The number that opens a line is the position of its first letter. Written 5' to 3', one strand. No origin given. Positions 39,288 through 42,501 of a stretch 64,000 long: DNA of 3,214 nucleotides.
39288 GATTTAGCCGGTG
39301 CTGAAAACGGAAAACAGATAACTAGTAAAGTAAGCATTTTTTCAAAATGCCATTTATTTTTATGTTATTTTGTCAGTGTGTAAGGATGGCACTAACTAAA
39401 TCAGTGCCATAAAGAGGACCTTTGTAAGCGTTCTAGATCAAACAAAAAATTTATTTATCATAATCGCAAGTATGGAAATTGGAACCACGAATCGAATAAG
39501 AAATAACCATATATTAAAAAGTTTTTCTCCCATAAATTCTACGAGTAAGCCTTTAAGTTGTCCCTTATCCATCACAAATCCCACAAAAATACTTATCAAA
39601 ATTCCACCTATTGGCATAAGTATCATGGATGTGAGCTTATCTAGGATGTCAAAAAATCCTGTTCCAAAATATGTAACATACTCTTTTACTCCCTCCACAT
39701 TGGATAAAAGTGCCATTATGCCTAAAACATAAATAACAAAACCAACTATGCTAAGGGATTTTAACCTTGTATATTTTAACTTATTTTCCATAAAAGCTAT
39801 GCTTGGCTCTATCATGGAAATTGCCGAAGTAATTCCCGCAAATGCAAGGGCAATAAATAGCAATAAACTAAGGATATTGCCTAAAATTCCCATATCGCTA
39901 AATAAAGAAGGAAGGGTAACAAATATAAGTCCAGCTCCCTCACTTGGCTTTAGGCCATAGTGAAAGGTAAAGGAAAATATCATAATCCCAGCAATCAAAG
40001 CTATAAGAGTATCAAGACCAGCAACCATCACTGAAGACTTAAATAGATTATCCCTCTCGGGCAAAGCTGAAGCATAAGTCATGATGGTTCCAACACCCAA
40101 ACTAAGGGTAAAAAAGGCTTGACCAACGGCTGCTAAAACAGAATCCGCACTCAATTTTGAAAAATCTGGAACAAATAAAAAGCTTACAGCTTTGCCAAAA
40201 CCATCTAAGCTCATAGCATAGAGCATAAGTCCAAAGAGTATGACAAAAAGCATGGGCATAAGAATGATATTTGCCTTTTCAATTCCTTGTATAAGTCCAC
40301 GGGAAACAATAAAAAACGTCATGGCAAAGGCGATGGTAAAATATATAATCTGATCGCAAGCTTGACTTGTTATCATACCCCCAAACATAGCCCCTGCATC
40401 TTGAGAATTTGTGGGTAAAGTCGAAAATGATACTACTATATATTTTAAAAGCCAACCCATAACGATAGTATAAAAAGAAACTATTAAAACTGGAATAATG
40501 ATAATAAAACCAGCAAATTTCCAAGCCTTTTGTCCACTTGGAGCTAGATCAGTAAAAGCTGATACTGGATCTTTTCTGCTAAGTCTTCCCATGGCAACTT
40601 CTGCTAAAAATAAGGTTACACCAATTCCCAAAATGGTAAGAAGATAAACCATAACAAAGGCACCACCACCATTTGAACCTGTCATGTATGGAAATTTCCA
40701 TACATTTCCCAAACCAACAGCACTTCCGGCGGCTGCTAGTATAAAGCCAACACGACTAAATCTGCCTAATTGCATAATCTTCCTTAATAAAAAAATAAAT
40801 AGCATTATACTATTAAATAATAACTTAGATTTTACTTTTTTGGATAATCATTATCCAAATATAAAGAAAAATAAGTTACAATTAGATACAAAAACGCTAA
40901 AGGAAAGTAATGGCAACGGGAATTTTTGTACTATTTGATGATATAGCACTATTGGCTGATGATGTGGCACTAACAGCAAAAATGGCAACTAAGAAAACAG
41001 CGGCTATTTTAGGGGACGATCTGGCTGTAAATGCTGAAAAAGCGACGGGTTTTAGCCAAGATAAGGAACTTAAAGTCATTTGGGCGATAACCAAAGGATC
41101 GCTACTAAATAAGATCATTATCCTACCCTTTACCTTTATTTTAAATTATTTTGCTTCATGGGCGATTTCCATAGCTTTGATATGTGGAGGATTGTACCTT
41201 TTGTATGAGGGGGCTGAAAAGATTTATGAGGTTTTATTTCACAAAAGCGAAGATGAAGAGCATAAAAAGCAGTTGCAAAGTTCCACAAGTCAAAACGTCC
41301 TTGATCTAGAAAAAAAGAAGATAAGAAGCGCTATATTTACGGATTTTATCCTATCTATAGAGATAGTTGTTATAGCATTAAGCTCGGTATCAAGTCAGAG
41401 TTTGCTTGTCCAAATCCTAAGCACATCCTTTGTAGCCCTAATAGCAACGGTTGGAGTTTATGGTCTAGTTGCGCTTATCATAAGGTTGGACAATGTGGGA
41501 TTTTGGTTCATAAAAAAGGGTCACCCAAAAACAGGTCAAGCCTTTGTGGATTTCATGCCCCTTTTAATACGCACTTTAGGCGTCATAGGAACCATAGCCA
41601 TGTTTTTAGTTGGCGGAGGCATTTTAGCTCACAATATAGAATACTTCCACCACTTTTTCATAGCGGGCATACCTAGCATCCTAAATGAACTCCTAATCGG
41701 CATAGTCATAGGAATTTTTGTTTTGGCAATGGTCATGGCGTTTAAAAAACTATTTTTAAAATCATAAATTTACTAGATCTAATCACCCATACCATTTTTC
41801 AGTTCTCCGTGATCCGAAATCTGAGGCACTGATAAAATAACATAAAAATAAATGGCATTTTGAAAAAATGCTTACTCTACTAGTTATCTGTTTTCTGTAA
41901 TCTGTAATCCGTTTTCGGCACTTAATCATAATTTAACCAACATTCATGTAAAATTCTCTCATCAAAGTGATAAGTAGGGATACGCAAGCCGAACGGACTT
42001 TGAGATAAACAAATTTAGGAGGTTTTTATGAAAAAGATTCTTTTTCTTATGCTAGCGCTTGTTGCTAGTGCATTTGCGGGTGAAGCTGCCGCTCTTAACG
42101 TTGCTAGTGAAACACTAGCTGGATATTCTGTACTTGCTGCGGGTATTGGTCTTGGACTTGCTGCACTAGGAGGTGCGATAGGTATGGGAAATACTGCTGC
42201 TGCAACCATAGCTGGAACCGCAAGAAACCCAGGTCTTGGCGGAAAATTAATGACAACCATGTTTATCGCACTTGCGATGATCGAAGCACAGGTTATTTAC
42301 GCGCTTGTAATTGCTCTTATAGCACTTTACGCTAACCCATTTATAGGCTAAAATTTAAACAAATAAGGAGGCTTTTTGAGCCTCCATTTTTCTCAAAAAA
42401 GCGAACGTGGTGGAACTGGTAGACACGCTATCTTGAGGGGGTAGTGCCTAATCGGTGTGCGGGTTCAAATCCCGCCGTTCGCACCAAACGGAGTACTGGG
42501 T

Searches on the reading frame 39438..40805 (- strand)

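Call 8: search_protein_families(library=ncbifam, proteins=[window:39438-40805:-])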
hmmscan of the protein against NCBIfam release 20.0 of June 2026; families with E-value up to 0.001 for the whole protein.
window:39438-40805:- (455 aa): 1 family
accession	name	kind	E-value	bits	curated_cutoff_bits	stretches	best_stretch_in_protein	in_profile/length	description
NF037979.1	Na_transp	subfamily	1.7e-34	119.6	50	1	21-393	7-373/419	sodium-dependent transporter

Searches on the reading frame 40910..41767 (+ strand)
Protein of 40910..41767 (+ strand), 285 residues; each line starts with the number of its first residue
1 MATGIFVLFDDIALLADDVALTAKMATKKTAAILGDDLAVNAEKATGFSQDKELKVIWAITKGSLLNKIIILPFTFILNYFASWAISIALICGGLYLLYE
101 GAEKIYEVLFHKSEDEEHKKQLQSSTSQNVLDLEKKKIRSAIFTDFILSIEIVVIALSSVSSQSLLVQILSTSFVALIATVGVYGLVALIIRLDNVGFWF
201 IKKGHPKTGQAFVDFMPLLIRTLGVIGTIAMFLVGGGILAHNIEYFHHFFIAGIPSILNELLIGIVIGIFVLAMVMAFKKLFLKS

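Call 8: search_protein_families(library=ncbifam, proteins=[window:40910-41767:+])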
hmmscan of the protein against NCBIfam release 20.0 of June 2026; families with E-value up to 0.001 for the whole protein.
window:40910-41767:+ (285 aa): 1 family
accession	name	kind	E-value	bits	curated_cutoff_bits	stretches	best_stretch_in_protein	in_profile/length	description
NF007476.0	PRK10062.1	equivalog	5.2e-75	252.5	475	1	4-281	5-298/303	hypothetical protein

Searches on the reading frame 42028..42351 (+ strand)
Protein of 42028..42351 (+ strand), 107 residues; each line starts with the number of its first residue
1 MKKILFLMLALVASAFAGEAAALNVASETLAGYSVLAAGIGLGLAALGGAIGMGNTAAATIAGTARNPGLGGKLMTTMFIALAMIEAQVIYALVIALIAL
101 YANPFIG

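Call 65: find_encoding_contigs(protein=window:42028-42351:+, flank=3000, max_places=8)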
Protein window:42028-42351:+ (107 aa): no gene with exactly this product is on record in the collection.
